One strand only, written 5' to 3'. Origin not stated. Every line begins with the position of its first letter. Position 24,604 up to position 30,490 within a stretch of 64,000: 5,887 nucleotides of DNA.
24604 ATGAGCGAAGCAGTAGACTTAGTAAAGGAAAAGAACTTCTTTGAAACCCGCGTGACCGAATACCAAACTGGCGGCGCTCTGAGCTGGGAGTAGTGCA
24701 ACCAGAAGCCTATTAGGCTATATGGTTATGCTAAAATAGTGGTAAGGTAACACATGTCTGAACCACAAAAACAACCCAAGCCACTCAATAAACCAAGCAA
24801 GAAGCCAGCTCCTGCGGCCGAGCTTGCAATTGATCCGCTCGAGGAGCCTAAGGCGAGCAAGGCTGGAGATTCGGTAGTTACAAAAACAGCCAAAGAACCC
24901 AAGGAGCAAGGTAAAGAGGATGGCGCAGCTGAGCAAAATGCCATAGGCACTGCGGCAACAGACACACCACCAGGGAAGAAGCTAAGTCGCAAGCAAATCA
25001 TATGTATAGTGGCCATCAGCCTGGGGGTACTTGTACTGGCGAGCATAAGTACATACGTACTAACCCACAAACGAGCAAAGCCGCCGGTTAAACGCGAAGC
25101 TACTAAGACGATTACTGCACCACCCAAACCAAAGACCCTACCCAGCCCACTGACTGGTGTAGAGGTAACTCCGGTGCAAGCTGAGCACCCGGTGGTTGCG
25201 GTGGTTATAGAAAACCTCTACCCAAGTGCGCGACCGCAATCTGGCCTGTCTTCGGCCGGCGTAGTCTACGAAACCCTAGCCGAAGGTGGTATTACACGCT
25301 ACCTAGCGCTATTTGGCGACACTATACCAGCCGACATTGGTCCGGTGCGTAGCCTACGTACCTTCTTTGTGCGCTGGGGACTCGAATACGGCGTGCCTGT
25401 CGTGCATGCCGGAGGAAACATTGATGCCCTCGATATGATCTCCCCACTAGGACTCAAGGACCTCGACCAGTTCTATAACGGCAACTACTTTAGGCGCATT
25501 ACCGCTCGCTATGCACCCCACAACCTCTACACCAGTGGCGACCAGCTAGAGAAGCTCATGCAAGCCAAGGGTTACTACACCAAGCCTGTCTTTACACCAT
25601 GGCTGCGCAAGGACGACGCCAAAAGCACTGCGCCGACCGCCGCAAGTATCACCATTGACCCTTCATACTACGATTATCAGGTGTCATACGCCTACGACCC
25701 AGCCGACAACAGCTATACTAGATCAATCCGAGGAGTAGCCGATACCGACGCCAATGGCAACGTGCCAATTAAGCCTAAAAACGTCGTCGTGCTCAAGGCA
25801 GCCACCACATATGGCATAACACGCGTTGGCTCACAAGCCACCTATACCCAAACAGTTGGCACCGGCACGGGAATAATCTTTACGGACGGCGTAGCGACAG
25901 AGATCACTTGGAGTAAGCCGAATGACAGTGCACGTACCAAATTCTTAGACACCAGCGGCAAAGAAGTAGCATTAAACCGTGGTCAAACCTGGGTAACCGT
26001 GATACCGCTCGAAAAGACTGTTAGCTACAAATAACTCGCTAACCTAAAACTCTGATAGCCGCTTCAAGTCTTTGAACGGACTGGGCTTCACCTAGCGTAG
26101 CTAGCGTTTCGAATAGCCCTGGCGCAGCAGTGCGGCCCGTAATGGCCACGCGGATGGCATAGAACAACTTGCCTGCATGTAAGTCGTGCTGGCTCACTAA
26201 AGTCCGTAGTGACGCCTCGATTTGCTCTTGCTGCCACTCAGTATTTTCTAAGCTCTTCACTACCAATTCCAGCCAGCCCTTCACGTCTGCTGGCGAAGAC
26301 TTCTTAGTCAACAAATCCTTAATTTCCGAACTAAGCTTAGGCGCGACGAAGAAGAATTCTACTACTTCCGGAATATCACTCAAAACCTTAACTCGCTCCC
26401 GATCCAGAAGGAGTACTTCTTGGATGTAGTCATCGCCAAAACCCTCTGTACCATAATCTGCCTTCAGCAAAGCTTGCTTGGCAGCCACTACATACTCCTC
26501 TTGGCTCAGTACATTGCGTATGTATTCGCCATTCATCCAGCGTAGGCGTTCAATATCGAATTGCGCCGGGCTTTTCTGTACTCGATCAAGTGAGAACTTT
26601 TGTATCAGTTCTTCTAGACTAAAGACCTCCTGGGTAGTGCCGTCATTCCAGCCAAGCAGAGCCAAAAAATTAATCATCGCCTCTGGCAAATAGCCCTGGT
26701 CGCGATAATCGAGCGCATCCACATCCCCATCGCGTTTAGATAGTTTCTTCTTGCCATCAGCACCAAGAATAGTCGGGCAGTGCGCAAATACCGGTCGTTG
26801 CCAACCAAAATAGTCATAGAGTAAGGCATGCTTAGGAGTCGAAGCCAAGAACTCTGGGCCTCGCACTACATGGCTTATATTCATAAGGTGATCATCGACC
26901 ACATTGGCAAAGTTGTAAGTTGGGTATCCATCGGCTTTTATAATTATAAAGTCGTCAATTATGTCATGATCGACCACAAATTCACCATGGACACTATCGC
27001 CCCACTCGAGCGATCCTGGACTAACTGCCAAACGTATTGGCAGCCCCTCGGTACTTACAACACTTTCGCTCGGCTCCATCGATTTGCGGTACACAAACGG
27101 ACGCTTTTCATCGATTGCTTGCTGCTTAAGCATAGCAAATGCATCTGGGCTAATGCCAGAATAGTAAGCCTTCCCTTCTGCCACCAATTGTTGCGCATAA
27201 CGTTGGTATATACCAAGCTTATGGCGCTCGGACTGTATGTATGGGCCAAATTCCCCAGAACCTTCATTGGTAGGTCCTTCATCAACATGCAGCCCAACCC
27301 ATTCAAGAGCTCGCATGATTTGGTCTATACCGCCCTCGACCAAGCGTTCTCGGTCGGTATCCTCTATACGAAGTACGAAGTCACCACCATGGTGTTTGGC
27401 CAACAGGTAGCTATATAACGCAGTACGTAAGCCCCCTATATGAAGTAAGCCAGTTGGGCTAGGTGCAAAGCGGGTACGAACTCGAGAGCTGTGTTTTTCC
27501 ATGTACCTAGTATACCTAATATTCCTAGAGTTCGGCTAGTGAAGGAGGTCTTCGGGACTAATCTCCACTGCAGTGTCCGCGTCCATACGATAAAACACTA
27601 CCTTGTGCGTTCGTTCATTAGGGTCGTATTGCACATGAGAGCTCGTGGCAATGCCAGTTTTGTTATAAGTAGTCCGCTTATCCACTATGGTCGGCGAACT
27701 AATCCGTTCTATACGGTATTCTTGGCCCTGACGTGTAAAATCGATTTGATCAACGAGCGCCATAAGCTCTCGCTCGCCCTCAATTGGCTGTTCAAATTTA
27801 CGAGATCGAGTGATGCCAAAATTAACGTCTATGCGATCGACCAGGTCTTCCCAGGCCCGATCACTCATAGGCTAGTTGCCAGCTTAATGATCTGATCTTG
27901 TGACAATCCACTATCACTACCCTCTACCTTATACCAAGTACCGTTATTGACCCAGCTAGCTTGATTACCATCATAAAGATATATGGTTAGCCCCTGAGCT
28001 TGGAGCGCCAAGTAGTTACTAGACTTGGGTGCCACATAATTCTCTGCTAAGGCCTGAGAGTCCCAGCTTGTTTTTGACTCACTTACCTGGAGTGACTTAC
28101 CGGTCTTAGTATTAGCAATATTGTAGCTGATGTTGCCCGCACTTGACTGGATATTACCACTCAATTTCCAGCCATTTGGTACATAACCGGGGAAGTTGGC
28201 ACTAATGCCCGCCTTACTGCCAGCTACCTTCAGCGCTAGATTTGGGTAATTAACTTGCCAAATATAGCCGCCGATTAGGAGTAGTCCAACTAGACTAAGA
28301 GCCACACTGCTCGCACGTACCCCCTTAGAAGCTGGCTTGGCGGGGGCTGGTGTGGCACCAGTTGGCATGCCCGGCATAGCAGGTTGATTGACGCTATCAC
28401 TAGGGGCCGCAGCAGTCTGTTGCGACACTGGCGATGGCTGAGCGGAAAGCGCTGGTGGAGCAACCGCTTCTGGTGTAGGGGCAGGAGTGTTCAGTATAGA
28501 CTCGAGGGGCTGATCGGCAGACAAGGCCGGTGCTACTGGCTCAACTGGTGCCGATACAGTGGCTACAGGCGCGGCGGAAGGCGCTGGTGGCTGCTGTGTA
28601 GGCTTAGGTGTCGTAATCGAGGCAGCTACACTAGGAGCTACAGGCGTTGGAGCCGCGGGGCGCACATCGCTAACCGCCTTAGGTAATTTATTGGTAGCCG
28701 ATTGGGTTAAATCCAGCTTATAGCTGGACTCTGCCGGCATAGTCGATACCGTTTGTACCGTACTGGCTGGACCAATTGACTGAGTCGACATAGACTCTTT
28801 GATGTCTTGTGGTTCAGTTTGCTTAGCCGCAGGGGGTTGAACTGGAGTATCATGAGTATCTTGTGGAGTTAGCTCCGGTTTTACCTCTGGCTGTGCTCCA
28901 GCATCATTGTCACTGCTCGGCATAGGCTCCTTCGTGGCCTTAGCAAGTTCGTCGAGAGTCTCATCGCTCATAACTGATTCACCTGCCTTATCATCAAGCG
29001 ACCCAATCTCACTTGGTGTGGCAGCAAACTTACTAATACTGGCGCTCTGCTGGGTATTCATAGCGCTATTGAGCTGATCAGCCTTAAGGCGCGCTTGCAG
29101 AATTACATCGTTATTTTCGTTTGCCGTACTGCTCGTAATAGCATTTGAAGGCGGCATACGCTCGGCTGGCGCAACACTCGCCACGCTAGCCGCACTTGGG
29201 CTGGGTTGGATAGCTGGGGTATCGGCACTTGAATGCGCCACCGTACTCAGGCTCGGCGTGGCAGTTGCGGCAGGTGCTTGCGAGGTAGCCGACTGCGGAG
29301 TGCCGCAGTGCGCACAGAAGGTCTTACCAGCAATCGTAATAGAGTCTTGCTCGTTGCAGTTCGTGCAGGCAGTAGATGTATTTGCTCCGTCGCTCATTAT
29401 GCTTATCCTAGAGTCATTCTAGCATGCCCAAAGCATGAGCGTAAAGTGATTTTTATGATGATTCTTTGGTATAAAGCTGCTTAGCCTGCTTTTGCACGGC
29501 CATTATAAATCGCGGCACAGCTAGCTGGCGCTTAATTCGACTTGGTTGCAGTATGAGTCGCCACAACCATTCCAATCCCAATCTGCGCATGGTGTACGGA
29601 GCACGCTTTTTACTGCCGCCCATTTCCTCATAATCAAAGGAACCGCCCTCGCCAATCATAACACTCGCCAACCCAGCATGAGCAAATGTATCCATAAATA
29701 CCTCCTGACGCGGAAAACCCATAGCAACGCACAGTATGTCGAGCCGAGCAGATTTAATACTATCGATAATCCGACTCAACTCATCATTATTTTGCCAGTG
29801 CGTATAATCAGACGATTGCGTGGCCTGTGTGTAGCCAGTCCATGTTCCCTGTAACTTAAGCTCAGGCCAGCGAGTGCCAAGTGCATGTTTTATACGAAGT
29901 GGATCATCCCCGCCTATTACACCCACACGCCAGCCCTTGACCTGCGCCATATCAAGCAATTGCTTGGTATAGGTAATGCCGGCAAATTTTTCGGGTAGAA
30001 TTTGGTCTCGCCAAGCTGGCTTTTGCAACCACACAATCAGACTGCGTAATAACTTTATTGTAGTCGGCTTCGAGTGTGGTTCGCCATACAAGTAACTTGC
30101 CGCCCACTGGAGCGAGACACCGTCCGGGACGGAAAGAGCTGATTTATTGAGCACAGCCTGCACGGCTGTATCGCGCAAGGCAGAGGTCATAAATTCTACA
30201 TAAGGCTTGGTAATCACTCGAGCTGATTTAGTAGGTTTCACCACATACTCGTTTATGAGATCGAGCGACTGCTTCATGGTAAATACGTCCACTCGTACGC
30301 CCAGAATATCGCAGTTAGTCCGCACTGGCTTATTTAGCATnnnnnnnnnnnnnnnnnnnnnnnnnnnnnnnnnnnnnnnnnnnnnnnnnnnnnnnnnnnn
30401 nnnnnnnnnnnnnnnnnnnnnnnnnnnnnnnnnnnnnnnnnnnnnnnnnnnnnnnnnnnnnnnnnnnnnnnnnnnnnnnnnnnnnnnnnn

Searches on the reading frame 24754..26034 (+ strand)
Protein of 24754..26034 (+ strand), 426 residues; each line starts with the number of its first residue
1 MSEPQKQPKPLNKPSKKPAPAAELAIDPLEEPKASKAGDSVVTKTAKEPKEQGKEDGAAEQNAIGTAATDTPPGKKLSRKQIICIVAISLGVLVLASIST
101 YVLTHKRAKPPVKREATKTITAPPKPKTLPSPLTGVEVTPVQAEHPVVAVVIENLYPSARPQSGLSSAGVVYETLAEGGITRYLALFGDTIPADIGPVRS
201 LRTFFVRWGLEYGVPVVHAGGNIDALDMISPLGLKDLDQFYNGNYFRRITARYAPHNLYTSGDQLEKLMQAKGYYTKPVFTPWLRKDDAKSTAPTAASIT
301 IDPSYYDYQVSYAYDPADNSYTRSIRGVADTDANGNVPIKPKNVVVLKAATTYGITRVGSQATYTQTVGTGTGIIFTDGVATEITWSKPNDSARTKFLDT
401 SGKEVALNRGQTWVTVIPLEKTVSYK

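Call 18: search_protein_families(library=pfam, proteins=[window:24754-26034:+], max_evalue=0.001)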
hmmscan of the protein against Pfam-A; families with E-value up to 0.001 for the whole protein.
window:24754-26034:+ (426 aa): 2 families
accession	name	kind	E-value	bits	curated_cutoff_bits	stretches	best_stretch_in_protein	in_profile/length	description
PF11258.13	DUF3048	-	2.4e-39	135.3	25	1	133-274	1-147/148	Protein of unknown function (DUF3048) N-terminal domain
PF17479.7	DUF3048_C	-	1.4e-26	93.5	25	1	304-414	4-114/114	Protein of unknown function (DUF3048) C-terminal domain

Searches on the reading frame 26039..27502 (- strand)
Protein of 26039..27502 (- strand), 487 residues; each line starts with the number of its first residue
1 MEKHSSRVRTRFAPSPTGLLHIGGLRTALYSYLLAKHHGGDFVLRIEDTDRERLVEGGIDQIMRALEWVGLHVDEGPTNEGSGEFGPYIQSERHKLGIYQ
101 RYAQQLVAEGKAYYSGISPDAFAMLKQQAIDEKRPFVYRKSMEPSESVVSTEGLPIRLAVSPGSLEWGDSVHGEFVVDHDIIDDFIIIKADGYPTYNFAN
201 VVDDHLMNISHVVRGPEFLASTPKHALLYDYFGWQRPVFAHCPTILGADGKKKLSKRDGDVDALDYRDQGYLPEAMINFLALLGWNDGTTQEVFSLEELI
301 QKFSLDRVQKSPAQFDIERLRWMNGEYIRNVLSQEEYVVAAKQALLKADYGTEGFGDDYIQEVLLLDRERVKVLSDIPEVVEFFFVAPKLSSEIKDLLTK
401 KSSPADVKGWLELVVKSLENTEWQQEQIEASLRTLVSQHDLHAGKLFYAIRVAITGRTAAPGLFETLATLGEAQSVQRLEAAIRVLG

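Call 18: search_protein_families(library=pfam, proteins=[window:26039-27502:-], max_evalue=0.001)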
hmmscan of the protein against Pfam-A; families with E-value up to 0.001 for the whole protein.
window:26039-27502:- (487 aa): 2 families
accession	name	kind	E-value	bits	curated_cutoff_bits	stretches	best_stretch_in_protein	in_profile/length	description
PF00749.27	tRNA-synt_1c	-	6.9e-87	291.7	23.4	1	8-322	2-314/314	tRNA synthetases class I (E and Q), catalytic domain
PF19269.4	Anticodon_2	-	1e-27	97.7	23.6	1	355-483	11-141/141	Anticodon binding domain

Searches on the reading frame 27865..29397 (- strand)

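Call 18: search_protein_families(library=pfam, proteins=[window:27865-29397:-], max_evalue=0.001)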
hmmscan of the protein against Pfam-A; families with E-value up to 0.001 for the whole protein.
window:27865-29397:- (510 aa): 1 family
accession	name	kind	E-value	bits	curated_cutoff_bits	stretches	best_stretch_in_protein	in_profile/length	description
PF14285.11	DUF4367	-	0.00013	22.8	22.1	1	403-510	4-110/110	Domain of unknown function (DUF4367)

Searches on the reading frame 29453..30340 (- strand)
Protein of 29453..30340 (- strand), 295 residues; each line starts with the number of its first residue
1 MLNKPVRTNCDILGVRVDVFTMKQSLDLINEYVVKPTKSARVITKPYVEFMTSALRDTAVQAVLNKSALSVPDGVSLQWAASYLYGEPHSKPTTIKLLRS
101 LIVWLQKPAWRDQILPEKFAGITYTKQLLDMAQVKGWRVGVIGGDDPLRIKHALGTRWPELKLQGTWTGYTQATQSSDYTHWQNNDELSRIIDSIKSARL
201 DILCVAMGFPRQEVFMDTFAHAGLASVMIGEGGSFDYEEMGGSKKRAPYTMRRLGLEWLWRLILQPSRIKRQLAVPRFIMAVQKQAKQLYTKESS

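Call 18: search_protein_families(library=pfam, proteins=[window:29453-30340:-], max_evalue=0.001)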
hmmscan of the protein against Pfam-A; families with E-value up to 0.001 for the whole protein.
window:29453-30340:- (295 aa): 1 family
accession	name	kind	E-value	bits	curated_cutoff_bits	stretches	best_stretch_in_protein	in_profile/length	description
PF03808.19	Glyco_tran_WecG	-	6.7e-36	124.1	27.4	1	102-272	11-167/168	Glycosyl transferase WecG/TagA/CpsF family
